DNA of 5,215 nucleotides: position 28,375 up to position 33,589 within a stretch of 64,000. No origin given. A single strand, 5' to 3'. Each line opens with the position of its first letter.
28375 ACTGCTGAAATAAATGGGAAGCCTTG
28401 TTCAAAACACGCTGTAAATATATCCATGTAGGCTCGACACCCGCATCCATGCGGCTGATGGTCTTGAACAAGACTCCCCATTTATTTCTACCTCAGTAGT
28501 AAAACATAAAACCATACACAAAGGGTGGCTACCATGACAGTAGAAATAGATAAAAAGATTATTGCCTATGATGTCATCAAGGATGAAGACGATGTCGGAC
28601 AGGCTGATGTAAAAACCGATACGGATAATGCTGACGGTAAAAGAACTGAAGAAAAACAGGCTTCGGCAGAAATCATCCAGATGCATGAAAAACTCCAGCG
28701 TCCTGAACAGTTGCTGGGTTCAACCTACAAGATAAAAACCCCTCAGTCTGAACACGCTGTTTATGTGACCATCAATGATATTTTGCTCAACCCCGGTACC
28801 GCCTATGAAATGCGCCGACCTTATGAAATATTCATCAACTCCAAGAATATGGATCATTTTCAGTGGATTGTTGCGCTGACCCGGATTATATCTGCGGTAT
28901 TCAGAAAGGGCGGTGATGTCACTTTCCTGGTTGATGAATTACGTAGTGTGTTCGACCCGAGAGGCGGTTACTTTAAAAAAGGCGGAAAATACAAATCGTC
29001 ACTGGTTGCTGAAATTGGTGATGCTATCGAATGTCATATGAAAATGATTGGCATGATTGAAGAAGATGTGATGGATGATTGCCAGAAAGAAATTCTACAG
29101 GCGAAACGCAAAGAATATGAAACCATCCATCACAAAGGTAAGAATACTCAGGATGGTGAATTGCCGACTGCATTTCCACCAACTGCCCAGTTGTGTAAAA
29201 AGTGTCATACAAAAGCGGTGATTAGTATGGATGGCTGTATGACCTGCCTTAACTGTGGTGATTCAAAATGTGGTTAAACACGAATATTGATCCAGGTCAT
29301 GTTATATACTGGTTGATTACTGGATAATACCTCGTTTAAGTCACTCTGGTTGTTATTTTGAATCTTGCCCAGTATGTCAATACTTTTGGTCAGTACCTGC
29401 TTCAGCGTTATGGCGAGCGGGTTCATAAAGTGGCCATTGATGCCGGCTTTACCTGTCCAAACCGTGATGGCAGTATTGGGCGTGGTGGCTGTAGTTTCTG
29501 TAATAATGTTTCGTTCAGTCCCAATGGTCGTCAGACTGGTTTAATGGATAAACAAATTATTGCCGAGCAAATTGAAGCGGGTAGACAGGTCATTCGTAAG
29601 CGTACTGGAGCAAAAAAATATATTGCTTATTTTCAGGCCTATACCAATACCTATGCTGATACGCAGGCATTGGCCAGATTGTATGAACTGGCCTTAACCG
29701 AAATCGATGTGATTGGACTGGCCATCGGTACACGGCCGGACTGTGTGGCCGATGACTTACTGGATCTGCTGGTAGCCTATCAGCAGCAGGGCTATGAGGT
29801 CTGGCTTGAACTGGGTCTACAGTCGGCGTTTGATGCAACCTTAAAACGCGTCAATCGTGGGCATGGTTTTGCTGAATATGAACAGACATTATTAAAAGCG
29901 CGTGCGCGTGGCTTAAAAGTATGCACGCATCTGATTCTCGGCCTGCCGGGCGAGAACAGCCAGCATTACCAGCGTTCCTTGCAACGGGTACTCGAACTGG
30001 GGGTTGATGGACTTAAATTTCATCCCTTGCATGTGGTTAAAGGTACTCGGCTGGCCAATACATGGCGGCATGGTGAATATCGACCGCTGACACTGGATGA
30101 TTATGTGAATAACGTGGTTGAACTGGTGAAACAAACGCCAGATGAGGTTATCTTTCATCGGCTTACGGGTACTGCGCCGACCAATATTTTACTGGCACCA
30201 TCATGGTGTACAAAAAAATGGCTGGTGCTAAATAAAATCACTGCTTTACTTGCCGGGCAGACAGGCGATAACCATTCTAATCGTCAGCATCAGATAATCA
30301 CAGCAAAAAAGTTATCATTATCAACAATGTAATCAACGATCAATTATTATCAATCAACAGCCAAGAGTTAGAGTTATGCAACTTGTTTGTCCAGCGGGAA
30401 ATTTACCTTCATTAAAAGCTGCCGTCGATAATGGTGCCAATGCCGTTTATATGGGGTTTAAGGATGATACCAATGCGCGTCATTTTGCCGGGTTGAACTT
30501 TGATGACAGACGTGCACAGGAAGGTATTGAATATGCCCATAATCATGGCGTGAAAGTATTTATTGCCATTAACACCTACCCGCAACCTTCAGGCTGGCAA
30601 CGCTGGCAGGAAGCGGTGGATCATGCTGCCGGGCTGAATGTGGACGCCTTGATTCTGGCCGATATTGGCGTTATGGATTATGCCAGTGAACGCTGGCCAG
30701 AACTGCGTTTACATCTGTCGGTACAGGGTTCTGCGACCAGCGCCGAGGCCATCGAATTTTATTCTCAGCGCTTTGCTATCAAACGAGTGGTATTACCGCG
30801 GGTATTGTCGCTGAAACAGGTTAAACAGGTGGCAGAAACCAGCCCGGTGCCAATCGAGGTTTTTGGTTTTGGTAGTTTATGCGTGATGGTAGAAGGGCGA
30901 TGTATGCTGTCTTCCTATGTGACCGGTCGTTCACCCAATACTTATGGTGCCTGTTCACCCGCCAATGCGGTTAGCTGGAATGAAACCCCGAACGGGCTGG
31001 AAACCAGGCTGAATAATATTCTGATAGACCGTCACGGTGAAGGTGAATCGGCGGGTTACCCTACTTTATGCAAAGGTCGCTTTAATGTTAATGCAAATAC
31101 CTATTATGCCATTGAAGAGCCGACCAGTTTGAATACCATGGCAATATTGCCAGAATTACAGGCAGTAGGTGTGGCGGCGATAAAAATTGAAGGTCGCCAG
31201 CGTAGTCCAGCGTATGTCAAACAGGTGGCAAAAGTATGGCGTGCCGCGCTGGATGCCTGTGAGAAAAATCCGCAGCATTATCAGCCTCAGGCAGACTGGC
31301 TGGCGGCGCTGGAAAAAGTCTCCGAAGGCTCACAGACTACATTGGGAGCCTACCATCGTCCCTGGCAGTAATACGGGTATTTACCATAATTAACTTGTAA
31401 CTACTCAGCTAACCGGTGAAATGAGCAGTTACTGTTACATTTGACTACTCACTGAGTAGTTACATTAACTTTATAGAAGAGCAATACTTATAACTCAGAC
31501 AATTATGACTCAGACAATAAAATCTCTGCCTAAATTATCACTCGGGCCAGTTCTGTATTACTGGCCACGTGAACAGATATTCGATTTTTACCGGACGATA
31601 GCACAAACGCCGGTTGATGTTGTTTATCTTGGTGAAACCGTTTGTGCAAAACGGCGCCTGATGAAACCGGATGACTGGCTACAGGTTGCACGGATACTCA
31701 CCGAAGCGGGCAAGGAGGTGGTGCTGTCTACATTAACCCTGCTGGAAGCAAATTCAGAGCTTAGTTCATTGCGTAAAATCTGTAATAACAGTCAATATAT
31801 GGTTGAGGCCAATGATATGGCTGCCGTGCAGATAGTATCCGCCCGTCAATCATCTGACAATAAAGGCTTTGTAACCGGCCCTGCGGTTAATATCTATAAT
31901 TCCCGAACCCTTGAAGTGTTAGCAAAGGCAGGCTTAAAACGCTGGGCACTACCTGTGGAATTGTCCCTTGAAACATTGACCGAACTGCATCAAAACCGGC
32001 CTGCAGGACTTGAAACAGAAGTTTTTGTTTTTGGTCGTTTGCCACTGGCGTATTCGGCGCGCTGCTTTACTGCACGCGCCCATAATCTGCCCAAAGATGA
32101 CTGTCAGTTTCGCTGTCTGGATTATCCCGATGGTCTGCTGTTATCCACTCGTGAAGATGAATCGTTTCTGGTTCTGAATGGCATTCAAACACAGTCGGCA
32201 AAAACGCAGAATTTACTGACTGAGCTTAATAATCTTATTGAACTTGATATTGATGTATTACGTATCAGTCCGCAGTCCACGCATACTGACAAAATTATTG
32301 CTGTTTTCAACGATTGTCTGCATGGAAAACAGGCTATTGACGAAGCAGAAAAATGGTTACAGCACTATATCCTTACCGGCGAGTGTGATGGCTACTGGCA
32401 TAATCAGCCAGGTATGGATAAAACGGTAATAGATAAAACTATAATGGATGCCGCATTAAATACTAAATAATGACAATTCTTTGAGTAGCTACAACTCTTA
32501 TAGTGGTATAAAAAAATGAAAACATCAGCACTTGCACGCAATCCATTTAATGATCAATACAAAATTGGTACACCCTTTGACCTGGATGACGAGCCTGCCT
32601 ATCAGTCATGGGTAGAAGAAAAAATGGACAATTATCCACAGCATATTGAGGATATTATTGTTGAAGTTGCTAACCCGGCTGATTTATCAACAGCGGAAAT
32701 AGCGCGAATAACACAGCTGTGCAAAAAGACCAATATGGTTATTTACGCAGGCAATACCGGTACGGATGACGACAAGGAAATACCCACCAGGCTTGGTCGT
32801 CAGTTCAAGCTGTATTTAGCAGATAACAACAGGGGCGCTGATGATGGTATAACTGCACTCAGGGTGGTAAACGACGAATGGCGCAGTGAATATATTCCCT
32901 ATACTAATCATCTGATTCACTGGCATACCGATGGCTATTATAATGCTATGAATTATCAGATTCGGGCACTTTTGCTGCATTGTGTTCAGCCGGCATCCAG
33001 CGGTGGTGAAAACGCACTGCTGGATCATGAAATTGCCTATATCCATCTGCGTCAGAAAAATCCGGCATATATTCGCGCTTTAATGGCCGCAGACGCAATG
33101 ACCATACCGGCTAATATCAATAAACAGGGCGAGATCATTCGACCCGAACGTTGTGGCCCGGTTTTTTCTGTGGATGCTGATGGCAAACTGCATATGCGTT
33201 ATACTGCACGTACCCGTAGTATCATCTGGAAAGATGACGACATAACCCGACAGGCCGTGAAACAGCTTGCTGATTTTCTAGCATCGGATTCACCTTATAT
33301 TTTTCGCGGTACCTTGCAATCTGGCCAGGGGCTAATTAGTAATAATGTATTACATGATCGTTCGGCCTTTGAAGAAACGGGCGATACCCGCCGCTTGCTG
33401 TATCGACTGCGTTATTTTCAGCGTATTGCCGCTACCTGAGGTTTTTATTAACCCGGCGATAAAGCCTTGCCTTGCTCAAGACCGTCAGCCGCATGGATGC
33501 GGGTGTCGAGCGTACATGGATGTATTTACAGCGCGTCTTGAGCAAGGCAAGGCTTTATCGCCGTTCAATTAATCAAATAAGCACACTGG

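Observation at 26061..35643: Block of O2-independent replacement pathways wedged between the nor and nir operons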

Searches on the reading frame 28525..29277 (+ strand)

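Call 3: search_protein_families(library=pfam, proteins=[window:28525-29277:+])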
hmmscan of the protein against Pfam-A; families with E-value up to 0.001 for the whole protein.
window:28525-29277:+ (250 aa): 1 family
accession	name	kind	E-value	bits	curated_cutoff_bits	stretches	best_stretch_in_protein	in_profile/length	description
PF12637.14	TSCPD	-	1.8e-08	35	22.8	1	67-171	2-87/88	TSCPD domain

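Call 4: search_protein_families(library=ncbifam, proteins=[window:28525-29277:+])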
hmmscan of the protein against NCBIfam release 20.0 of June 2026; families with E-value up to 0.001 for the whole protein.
window:28525-29277:+ (250 aa): 1 family
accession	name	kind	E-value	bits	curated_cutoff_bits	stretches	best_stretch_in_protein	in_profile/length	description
NF006417.0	PRK08665.1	equivalog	7.3e-13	47.7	961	1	39-250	579-759/759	vitamin B12-dependent ribonucleotide reductase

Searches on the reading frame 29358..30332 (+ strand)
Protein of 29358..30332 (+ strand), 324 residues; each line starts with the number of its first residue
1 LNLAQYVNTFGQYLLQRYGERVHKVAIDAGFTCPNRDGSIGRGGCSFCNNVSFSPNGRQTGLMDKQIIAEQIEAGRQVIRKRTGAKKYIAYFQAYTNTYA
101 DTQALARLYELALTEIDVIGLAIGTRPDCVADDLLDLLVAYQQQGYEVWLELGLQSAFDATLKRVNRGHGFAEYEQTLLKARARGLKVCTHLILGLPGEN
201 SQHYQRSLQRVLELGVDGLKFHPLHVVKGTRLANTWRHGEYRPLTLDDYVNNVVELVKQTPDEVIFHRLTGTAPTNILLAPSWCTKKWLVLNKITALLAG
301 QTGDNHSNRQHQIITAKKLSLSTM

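Call 3: search_protein_families(library=pfam, proteins=[window:29358-30332:+])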
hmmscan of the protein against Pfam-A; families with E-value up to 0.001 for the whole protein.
window:29358-30332:+ (324 aa): 2 families
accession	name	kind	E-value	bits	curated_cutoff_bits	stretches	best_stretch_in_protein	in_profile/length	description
PF16199.10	Radical_SAM_C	-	3.5e-27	94.7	31.9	1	216-296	1-81/85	Radical_SAM C-terminal domain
PF04055.27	Radical_SAM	-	5.2e-20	72.7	29.5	1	43-209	9-164/166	Radical SAM superfamily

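Call 4: search_protein_families(library=ncbifam, proteins=[window:29358-30332:+])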
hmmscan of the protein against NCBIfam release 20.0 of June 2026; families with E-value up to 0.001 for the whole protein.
window:29358-30332:+ (324 aa): 29 families (the best 25 are shown)
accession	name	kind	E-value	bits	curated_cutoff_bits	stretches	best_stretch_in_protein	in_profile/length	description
TIGR01212.1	TIGR01212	equivalog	1.2e-110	369.4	180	1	7-299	2-290/302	tRNA modification radical SAM protein MnmL/YtqA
TIGR01211.1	ELP3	subfamily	8.7e-24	83.9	350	1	115-279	189-352/522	tRNA uridine(34) 5-carboxymethylaminomethyl modification radical SAM/GNAT enzyme Elp3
NF006065.0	PRK08207.2-4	equivalog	3.1e-15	56.1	922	1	113-259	256-398/484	coproporphyrinogen III oxidase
TIGR04013.1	B12_SAM_MJ_1487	hypoth_equivalog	1.8e-13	50.1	251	1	125-235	247-356/382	TIGR04013 family B12-binding domain/radical SAM domain-containing protein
NF006067.1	PRK08208.1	equivalog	2.5e-12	46.5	380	1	45-240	49-241/427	STM4012 family radical SAM protein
TIGR03994.1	rSAM_HemZ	equivalog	7.8e-11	41.7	321.4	1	86-246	137-296/401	coproporphyrinogen dehydrogenase HemZ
TIGR04014.1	B12_SAM_MJ_0865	equivalog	1.9e-09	36.8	360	1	43-232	171-354/434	methyl-coenzyme M reductase glutamine C-methyltransferase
TIGR01210.1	TIGR01210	equivalog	2.3e-09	36.9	212.15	1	108-261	93-246/313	archaeosine biosynthesis radical SAM protein RaSEA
NF006064.0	PRK08207.2-2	equivalog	4.2e-09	35.9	504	1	151-236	265-350/465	coproporphyrinogen III oxidase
NF006060.0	PRK08207.1-3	equivalog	4.2e-09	35.7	653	1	69-238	188-358/477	coproporphyrinogen III oxidase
TIGR00089.1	TIGR00089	subfamily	9.1e-09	34.6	251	1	94-222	197-326/429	MiaB/RimO family radical SAM methylthiotransferase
TIGR00539.1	hemN_rel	equivalog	2.5e-08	33.4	205.4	1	118-259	86-219/361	radical SAM family heme chaperone HemW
TIGR01579.1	MiaB-like-C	equivalog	3.5e-08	33.1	357.05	1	95-222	198-326/416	tRNA (N(6)-L-threonylcarbamoyladenosine(37)-C(2))-methylthiotransferase MtaB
TIGR04107.1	rSAM_HutW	equivalog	5.1e-08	32.2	400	1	151-243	156-249/419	heme anaerobic degradation radical SAM methyltransferase ChuW/HutW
TIGR01578.1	MiaB-like-B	hypoth_equivalog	7.4e-08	31.6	314.7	1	105-217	200-315/421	tRNA (N(6)-L-threonylcarbamoyladenosine(37)-C(2))-methylthiotransferase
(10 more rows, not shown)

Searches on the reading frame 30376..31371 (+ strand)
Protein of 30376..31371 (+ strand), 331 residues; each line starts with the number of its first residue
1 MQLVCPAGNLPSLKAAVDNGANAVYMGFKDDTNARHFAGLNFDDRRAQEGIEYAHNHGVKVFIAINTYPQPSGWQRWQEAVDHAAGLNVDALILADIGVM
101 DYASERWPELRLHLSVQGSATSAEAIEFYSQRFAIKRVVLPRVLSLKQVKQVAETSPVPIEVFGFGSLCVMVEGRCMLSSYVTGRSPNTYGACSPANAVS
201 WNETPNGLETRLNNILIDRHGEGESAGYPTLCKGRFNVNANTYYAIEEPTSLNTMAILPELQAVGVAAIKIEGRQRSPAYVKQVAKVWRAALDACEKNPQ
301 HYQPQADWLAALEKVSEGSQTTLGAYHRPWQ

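Call 3: search_protein_families(library=pfam, proteins=[window:30376-31371:+])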
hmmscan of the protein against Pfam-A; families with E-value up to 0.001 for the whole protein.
window:30376-31371:+ (331 aa): 1 family
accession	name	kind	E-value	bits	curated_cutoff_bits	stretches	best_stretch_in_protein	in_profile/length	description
PF01136.24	Peptidase_U32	-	3.8e-67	226.4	22.4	1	76-331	3-233/233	Peptidase family U32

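Call 4: search_protein_families(library=ncbifam, proteins=[window:30376-31371:+])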
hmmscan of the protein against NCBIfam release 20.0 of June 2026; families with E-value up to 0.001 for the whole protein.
window:30376-31371:+ (331 aa): 3 families
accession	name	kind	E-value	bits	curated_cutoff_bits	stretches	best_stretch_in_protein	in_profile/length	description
NF047963.1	quinone_UbiU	equivalog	1.8e-171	569.7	440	1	1-331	1-331/331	ubiquinone anaerobic biosynthesis protein UbiU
NF011996.0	PRK15452.1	equivalog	2.8e-49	168.2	534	1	2-316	6-330/449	prephenate-dependent tRNA uridine(34) hydroxylase TrhP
NF047965.1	quinone_UbiV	equivalog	0.00047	19.8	275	0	133-177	127-174/292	ubiquinone anaerobic biosynthesis protein UbiV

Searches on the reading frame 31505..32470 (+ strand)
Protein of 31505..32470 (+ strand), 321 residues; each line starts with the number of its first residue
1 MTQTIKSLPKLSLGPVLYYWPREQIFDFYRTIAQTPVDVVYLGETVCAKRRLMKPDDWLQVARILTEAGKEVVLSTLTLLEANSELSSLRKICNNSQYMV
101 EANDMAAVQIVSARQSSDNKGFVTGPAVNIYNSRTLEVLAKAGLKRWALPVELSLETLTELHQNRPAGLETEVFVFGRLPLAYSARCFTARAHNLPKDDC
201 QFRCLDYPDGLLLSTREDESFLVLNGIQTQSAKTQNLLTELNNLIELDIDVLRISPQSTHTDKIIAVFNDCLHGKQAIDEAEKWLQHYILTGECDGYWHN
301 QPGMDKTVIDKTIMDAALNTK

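Call 3: search_protein_families(library=pfam, proteins=[window:31505-32470:+])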
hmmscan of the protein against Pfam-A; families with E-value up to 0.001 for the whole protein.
window:31505-32470:+ (321 aa): 1 family
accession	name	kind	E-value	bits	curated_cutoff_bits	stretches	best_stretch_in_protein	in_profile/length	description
PF01136.24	Peptidase_U32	-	3.9e-19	69.3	22.4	1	104-267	23-187/233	Peptidase family U32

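Call 4: search_protein_families(library=ncbifam, proteins=[window:31505-32470:+])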
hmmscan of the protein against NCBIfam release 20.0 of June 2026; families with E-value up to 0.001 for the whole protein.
window:31505-32470:+ (321 aa): 3 families
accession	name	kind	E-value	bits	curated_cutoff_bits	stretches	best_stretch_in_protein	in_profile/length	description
NF047965.1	quinone_UbiV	equivalog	2.2e-121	404.9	275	1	10-305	1-292/292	ubiquinone anaerobic biosynthesis protein UbiV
NF011991.0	PRK15447.1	equivalog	7.6e-121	403.2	283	1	10-306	2-298/302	U32 family peptidase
NF011996.0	PRK15452.1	equivalog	7.1e-11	41.6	534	1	129-190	121-181/449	prephenate-dependent tRNA uridine(34) hydroxylase TrhP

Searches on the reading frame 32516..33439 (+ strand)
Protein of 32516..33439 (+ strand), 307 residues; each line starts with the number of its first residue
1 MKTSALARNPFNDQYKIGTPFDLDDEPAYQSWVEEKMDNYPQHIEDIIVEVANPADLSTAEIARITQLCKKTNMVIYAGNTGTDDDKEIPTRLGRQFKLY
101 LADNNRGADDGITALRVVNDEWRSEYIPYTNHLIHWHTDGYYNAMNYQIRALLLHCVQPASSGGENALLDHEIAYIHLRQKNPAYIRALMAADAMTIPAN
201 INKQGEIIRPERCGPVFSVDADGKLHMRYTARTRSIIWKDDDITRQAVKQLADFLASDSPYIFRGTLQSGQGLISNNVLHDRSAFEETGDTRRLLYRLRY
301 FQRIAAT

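Call 3: search_protein_families(library=pfam, proteins=[window:32516-33439:+])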
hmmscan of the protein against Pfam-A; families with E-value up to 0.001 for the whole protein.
window:32516-33439:+ (307 aa): 2 families
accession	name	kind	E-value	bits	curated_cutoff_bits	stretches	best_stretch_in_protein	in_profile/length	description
PF02668.22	TauD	-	6.6e-21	75.8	27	1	44-297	9-265/267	Taurine catabolism dioxygenase TauD, TfdA family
PF08943.16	CsiD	-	0.00042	20.1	27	1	119-299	122-291/294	CsiD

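Call 4: search_protein_families(library=ncbifam, proteins=[window:32516-33439:+])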
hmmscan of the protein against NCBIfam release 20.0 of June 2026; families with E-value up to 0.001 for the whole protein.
window:32516-33439:+ (307 aa): 3 families
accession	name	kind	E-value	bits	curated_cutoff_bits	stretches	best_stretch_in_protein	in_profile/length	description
NF049936.1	TriMthamethphnDioxTmpA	equivalog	9.9e-10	37.8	400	1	125-293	176-343/366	2-trimethylaminoethylphosphonate dioxygenase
TIGR02409.1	carnitine_bodg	equivalog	1.5e-09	37.4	414.75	1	119-294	172-347/366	gamma-butyrobetaine dioxygenase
TIGR02410.1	carnitine_TMLD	equivalog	1.6e-09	37.8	268.3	1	128-286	173-338/362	trimethyllysine dioxygenase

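Call 18: find_related_loci(query=window:32516-33439:+, collection=genome_contigs, flank=10000)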
Query window:32516-33439:+ (307 aa) in genome_contigs; peptide patterns used: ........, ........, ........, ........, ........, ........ (x = any residue, [..] = any of these).
101 stretches matched a pattern; 42 encode a relative of the query (tblastn E <= 1e-3); 42 distinct loci.
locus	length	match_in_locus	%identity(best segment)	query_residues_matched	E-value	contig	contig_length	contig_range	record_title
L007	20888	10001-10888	66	11-307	2e-135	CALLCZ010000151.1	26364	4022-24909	MAG: uncultured Gammaproteobacteria bacterium isolate N2_Bin_Bin_119_1 genome assembly, contig: c_000004496316, whole ge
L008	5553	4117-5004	67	11-307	5e-135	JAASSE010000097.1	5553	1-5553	MAG: Gammaproteobacteria bacterium isolate AS_metabat.7 AS_C239, whole genome shotgun sequence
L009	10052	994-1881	66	11-307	2e-134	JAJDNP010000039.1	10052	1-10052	MAG: Gammaproteobacteria bacterium isolate ALSabin.113 k141_820260, whole genome shotgun sequence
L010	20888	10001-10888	67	11-307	9e-136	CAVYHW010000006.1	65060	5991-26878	MAG: uncultured Gammaproteobacteria bacterium isolate MFD03551.bin.2.72 genome assembly, contig: contig_101361, whole ge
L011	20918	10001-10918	62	1-307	2e-128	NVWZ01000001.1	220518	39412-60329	MAG: Thiotrichaceae bacterium isolate NORP24 Contig_source1383C_125, whole genome shotgun sequence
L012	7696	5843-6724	64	14-307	4e-124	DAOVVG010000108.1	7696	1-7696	MAG TPA_asm: Gammaproteobacteria bacterium isolate CSMAG_1699 CSMAG_1699_k141_5855559_length_7696_cov_16.8343, whole gen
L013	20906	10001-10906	61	2-304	8e-124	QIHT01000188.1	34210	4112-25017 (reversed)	MAG: Gammaproteobacteria bacterium isolate SZUA-116 Ga0063293_10000591, whole genome shotgun sequence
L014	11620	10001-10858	64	19-304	8e-122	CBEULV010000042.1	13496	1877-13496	MAG TPA_asm: uncultured Gammaproteobacteria bacterium isolate SRR13515399_binner23_Refined_8 genome assembly, contig: ER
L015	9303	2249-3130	63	14-307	5e-120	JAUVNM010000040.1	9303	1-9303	MAG: Gammaproteobacteria bacterium isolate CSMAG_610 CSMAG_610_k141_613655_length_9303_cov_9.1909, whole genome shotgun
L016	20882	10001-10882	62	14-307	1e-119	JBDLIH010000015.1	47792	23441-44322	MAG: Pseudomonadota bacterium isolate MAG020 MAG020_15, whole genome shotgun sequence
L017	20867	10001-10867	64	19-307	2e-118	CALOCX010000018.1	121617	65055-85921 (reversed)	MAG: uncultured Gammaproteobacteria bacterium isolate LOGT_bin.0252 genome assembly, contig: contig_58843, whole genome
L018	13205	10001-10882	62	14-307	2e-118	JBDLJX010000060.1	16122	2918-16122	MAG: Pseudomonadota bacterium isolate MAG113 MAG113_60, whole genome shotgun sequence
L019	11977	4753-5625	62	17-307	6e-117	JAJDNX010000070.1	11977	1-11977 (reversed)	MAG: Gammaproteobacteria bacterium isolate ALSabin.191 k141_8855647, whole genome shotgun sequence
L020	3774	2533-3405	62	14-304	1e-118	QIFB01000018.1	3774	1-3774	MAG: Gammaproteobacteria bacterium isolate SZUA-186 Ga0063294_10031894, whole genome shotgun sequence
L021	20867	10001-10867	62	19-307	1e-115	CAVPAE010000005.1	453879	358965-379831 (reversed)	MAG: uncultured Gammaproteobacteria bacterium isolate MFD09964.bin.1.155 genome assembly, contig: contig_23287, whole ge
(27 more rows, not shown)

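Call 26: search_solved_structures(query=window:32516-33439:+, max_evalue=0.01, show_alignments=2)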
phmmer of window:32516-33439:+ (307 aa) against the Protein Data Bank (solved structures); distinct sequences matched with E-value up to 0.01: 0.

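Call 35: find_homologous_proteins(query=window:32516-33439:+)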
Query window:32516-33439:+ (307 aa): 8000 proteins with E <= 0.001 among 8000 candidates; the best 120 are listed.
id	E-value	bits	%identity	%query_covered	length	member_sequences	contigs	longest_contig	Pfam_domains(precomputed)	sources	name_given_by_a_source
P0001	1.3e-207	706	100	100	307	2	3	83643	PF02668.23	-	-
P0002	3.6e-140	485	73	97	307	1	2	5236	PF02668.23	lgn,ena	-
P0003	3.0e-138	479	68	99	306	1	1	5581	PF02668.23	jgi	jgi:hypothetical protein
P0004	4.7e-138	478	67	99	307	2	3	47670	PF02668.23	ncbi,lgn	-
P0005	2.6e-137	475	67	99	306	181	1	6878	PF02668.23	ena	-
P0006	3.6e-137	475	67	98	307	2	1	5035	PF02668.23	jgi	-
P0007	5.2e-137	474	69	99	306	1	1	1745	PF02668.23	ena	-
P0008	6.6e-137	474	68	97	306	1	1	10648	PF02668.23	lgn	-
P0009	7.4e-137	474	69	99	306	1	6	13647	PF02668.23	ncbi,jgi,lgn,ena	jgi:hypothetical protein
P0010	1.8e-136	473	68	99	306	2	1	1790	PF02668.23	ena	-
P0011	2.5e-136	472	69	99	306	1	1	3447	PF02668.23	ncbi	-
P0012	6.0e-136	471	68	99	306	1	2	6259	PF02668.23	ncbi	-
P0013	6.3e-136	471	68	98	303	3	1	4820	PF02668.23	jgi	jgi:hypothetical protein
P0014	5.7e-135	468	68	97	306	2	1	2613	PF02668.23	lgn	-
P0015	5.9e-135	468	68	99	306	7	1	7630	PF02668.23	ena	-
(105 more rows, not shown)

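Call 54: predict_structure(alignment_id=A1)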
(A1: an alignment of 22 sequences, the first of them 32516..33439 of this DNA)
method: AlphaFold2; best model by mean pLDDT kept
length: 307 residues; sequences in the alignment: 22
mean_pLDDT: 88.8   pTM: 0.87
mean pLDDT of the five models: 88.8, 85.5, 84.3, 83.0, 78.5
residues with pLDDT >= 90: 218; 70-90: 61; 50-70: 12; < 50: 16
segments of 3 or more residues with pLDDT < 50: 1-16
pLDDT, mean of each block of 10 residues (from residue 1): 37 54 92 93 95 96 97 95 88 96 83 83 68 93 89 96 96 97 97 93 88 93 92 85 98 96 96 97 90 92 92
secondary structure, 60 per line:
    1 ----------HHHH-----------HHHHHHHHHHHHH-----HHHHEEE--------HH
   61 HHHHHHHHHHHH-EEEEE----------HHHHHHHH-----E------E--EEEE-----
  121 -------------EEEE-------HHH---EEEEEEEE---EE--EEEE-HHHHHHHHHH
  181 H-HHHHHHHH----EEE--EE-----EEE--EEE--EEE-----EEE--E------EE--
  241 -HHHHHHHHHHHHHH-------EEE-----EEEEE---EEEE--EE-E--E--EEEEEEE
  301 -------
elements in order: H11-14 H26-38 H44-47 E48-50 H59-72 E74-78 H89-96 E112-115 E134-137 E151-158 E166-169 H171-181 H183-190 E195-197 E207-209 E212-214 E217-219 E225-227 H242-255 E263-265 E271-275 E279-282 E294-300

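Call 57: fold_search(model_id=the predicted structure, library=pdb)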
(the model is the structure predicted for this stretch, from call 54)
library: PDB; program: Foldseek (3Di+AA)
matches with E <= 10: 1525; with E <= 0.001: 300
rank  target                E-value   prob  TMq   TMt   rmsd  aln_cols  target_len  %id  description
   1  3o2g                  1.9e-14  1.00  0.63  0.52   5.9       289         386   18  Crystal Structure of Human gamma-butyrobetaine,2-oxoglutarate dioxygenase 1 (BBOX1) (released 2010-09-15)
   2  4bg1                  2.6e-14  1.00  0.63  0.51   6.0       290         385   18  Three dimensional structure of human gamma-butyrobetaine hydroxylase in complex with 1-(3-Carboxypropyl)-1-methylpyrroli (released 2014-03-12)
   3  6npb_A                3.5e-14  1.00  0.63  0.53   3.7       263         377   17  X-ray crystal structure of TmpA, 2-trimethylaminoethylphosphonate hydroxylase, with Fe and 2OG (released 2019-03-06)
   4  4bgm                  5.7e-14  1.00  0.63  0.51   6.0       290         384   18  Three dimensional structure of human gamma-butyrobetaine hydroxylase in complex with 3-Carboxy-N-(2-fluoroethyl)-N,N-dim (released 2014-03-12)
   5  3ms5                  7.7e-14  1.00  0.64  0.52   5.9       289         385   18  Crystal Structure of Human gamma-butyrobetaine,2-oxoglutarate dioxygenase 1 (BBOX1) (released 2010-05-12)
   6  6gpe_B                3.5e-12  1.00  0.49  0.51   6.3       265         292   17  Crystal Structure of the CsiD Glutarate Hydroxylase (released 2018-12-12)
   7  8cdf                  4.8e-12  1.00  0.50  0.51   6.2       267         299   21  Structure of glutarate hydroxylase (GlaH) from Escherichia coli at a resolution of 1.8 angstrom obtained as a contaminan (released 2023-05-31)
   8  6gpn_B                6.6e-12  1.00  0.52  0.54   6.1       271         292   20  Crystal Structure of the CsiD Glutarate Hydroxylase in complex with N-Oxalylglycine (released 2019-01-30)
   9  1jr7                  6.6e-12  1.00  0.51  0.51   6.3       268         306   21  CRYSTAL STRUCTURE OF GAB REVEALS OXIDOREDUCTASE FOLD (released 2001-08-22)
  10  9n34_B                1.1e-11  1.00  0.50  0.54   6.2       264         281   20  Glutarate L-2-hydroxylase N187C mutant-5'-Mal-C6-TTTT DNA conjugate (released 2026-02-04)
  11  6gpn_A                1.1e-11  1.00  0.49  0.52   6.6       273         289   20  Crystal Structure of the CsiD Glutarate Hydroxylase in complex with N-Oxalylglycine (released 2019-01-30)
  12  6npb_B                1.7e-11  1.00  0.60  0.50   5.3       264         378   17  X-ray crystal structure of TmpA, 2-trimethylaminoethylphosphonate hydroxylase, with Fe and 2OG (released 2019-03-06)
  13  6gpe_A                1.9e-11  1.00  0.51  0.54   6.0       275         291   18  Crystal Structure of the CsiD Glutarate Hydroxylase (released 2018-12-12)
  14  3n6w                  2.1e-11  1.00  0.58  0.50   5.8       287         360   12  Crystal structure of human gamma-butyrobetaine hydroxylase (released 2010-07-21)
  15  6hl9_A                3.9e-11  1.00  0.54  0.56   4.9       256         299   20  Crystal Structure of the CsiD Glutarate Hydroxylase in complex with Succinate (released 2019-02-20)
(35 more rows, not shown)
